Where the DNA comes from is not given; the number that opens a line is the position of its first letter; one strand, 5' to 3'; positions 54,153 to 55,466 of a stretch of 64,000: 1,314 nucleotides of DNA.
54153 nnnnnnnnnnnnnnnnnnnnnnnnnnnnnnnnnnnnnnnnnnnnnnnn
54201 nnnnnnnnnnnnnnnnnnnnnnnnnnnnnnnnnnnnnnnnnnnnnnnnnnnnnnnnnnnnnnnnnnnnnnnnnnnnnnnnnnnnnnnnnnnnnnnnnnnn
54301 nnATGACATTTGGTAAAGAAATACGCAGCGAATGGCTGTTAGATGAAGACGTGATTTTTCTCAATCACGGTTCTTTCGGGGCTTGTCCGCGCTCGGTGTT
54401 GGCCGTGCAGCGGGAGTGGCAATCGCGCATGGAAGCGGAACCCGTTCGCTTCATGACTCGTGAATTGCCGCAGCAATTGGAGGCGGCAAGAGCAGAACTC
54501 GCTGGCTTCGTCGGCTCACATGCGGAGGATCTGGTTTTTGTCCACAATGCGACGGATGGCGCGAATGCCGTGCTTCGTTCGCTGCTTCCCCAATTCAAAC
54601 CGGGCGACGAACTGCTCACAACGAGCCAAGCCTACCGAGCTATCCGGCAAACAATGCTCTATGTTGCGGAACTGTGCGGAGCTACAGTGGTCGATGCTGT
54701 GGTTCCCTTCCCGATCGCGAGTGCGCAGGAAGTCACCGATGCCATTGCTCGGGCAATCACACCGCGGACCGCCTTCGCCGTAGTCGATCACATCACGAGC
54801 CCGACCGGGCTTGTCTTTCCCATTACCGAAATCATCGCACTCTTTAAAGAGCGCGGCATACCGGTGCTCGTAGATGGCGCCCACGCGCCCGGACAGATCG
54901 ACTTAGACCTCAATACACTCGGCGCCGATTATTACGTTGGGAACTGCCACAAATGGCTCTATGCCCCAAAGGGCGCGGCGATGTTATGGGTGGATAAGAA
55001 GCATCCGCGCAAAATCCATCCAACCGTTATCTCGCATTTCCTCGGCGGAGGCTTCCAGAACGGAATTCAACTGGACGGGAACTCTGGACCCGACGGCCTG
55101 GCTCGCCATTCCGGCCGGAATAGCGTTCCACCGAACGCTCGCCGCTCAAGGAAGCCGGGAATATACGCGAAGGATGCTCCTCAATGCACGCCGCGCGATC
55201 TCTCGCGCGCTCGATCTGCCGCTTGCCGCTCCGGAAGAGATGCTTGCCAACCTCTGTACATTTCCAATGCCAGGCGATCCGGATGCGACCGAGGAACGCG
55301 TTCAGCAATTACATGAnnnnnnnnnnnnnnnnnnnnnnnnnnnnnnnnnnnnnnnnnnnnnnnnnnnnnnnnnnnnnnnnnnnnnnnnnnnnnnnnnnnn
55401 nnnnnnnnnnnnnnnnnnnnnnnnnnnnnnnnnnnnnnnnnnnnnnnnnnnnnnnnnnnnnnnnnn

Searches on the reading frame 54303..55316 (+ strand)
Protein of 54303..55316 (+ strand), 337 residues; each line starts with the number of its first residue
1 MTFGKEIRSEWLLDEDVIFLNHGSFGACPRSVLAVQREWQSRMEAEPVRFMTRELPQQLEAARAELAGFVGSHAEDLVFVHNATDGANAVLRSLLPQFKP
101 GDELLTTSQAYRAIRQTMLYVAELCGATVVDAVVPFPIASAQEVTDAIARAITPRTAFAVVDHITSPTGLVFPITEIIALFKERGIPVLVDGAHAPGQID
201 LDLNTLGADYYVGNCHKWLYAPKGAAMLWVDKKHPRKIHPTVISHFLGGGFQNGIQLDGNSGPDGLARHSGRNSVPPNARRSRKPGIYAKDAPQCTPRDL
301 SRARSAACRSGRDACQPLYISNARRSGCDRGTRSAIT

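Call 62: search_protein_families(library=pfam, proteins=[window:54303-55316:+], max_evalue=0.00001)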
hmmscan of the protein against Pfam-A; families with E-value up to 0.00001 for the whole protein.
window:54303-55316:+ (337 aa): 4 families
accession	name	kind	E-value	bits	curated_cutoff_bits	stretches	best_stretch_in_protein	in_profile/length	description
PF00266.25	Aminotran_5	-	1.4e-32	113.5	21.5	1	29-243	12-226/371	Aminotransferase class-V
PF01041.23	DegT_DnrJ_EryC1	-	6.2e-09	36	19.8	1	64-198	31-152/360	DegT/DnrJ/EryC1/StrS aminotransferase family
PF01053.26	Cys_Met_Meta_PP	-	1.9e-08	33.7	27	1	85-219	75-200/381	Cys/Met metabolism PLP-dependent enzyme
PF00155.27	Aminotran_1_2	-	9.1e-07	28.8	19.7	1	56-196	40-190/361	Aminotransferase class I and II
